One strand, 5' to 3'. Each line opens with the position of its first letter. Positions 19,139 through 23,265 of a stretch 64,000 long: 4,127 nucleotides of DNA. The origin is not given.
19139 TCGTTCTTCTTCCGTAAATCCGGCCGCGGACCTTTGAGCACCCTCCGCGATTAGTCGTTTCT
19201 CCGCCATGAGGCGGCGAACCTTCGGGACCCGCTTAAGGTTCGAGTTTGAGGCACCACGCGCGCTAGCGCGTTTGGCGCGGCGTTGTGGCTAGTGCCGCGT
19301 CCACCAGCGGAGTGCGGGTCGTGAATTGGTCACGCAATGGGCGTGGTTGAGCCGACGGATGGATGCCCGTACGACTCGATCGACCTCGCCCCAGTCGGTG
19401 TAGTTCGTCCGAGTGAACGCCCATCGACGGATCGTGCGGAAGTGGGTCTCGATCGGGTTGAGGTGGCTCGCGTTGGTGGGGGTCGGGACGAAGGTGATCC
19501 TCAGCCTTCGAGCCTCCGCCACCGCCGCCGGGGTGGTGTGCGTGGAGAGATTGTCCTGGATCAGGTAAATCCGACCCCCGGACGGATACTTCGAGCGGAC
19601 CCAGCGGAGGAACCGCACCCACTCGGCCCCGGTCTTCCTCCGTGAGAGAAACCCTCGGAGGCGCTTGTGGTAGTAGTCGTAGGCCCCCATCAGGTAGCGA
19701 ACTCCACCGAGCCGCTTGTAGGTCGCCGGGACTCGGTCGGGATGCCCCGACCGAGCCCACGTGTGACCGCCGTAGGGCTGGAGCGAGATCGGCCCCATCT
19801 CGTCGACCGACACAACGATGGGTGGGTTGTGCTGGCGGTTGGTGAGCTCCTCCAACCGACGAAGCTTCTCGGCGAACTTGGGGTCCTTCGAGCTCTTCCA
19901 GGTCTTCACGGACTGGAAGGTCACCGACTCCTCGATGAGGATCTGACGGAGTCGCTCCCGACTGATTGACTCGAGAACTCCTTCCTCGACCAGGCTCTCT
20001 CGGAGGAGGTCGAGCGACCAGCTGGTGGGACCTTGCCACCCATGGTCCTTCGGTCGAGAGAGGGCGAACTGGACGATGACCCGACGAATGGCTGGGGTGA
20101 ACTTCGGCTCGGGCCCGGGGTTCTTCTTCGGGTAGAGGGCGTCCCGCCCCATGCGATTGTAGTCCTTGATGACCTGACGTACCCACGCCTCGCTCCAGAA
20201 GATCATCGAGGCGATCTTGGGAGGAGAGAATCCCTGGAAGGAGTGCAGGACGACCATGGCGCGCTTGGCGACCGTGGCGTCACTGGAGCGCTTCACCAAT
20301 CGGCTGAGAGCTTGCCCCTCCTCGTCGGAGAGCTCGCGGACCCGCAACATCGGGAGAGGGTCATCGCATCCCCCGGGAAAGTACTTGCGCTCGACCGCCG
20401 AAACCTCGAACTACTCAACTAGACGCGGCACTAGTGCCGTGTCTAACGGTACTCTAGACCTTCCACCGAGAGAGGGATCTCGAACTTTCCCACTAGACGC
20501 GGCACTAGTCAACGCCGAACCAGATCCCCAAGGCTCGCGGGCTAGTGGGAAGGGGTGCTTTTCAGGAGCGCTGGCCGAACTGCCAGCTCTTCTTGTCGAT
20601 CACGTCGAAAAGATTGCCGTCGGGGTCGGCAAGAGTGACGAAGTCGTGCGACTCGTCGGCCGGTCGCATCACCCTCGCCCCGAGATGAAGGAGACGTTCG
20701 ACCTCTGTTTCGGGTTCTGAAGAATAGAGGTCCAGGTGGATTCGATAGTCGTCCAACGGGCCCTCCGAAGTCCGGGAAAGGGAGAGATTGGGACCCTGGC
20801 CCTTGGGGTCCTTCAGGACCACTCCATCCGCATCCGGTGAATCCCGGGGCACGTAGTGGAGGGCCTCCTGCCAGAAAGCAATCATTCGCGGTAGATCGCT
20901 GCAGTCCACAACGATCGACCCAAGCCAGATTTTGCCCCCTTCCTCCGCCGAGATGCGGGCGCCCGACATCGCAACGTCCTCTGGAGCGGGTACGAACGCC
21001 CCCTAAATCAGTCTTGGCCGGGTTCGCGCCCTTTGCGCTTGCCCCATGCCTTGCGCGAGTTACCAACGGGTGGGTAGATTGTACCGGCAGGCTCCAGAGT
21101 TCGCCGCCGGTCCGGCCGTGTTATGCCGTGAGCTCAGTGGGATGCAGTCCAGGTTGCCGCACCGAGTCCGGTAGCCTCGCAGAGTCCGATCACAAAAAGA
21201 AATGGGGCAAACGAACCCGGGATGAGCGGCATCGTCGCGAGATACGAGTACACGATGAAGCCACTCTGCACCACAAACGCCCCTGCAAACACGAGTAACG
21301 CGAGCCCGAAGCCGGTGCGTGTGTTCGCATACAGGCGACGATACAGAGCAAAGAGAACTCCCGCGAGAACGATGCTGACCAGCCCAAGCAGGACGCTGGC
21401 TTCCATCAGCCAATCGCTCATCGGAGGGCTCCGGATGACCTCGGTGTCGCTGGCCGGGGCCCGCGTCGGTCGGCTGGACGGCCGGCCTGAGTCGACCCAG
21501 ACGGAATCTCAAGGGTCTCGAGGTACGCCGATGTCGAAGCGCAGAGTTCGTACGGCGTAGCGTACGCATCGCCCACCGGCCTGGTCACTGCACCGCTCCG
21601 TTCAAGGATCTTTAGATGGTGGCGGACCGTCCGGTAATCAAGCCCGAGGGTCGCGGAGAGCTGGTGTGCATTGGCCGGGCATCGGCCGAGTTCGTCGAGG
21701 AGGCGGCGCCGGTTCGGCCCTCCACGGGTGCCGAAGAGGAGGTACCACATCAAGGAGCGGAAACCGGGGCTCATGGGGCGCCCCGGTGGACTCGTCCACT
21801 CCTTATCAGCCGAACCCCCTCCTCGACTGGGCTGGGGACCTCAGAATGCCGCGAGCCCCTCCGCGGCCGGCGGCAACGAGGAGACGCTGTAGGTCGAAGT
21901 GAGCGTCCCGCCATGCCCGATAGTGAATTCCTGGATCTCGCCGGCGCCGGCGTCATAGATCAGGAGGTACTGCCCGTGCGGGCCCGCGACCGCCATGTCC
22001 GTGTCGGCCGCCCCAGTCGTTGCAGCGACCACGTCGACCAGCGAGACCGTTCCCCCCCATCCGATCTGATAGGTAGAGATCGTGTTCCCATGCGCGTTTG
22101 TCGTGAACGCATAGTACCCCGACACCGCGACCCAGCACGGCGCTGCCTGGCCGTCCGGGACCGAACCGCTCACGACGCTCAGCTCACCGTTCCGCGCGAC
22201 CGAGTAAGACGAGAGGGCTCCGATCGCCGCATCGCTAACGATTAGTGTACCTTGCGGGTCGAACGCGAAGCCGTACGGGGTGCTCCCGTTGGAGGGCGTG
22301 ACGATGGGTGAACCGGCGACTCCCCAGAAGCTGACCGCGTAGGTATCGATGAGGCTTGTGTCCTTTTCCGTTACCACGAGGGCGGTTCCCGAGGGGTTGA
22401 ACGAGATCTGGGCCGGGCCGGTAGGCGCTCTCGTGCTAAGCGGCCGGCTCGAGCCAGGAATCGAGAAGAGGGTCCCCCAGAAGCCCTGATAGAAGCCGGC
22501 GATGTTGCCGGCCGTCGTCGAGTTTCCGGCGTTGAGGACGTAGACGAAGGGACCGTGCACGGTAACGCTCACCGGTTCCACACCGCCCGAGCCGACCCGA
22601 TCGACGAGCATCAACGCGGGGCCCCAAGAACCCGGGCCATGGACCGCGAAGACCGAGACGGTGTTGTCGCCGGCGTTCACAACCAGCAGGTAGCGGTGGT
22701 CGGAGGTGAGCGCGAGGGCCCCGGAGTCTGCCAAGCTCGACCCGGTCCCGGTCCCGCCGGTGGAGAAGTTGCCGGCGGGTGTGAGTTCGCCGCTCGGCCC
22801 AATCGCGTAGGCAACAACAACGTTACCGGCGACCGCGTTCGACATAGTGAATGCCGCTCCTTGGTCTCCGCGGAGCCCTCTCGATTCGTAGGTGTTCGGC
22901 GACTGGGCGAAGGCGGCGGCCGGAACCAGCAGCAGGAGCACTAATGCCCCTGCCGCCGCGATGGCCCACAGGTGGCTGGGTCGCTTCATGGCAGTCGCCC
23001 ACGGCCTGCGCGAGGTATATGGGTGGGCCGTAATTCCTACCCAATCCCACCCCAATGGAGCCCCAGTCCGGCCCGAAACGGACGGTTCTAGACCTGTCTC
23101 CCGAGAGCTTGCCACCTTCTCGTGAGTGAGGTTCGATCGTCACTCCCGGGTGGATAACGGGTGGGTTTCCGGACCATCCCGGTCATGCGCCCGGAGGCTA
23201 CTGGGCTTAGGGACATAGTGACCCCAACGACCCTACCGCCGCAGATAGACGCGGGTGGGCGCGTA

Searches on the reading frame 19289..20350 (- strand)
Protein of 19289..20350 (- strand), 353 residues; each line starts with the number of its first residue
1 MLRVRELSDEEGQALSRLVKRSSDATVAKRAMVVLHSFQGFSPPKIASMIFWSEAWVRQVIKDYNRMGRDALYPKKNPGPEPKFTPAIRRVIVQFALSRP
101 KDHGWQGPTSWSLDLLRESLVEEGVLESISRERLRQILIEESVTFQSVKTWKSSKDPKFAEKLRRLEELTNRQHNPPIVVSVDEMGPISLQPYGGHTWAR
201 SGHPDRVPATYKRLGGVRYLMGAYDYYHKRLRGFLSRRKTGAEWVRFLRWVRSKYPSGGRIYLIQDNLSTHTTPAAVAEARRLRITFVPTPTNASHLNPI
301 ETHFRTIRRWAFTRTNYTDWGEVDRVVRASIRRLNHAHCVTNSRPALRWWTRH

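Call 27: search_protein_families(library=pfam, proteins=[window:19289-20350:-], max_evalue=0.001)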
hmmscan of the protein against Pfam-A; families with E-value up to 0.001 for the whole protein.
window:19289-20350:- (353 aa): 4 families
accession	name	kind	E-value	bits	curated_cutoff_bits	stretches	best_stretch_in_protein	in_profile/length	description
PF13358.12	DDE_3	-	9.7e-17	61.6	28.6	1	179-318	2-140/146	DDE superfamily endonuclease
PF13565.12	HTH_32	-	2.4e-11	44.4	33.7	1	57-138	2-73/73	Homeodomain-like domain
PF13384.12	HTH_23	-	7.3e-08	32.4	24.6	1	24-72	1-49/50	Homeodomain-like domain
PF13551.12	HTH_29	-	6e-05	23.5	28.1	1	30-89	1-63/64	Winged helix-turn helix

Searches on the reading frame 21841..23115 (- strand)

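Call 27: search_protein_families(library=pfam, proteins=[window:21841-23115:-], max_evalue=0.001)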
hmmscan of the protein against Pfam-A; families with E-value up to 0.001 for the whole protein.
window:21841-23115:- (424 aa): 1 family
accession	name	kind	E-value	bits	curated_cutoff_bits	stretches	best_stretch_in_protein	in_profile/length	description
PF10282.15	Lactonase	-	3e-15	56.7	21.7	1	299-411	61-185/344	Lactonase, 7-bladed beta-propeller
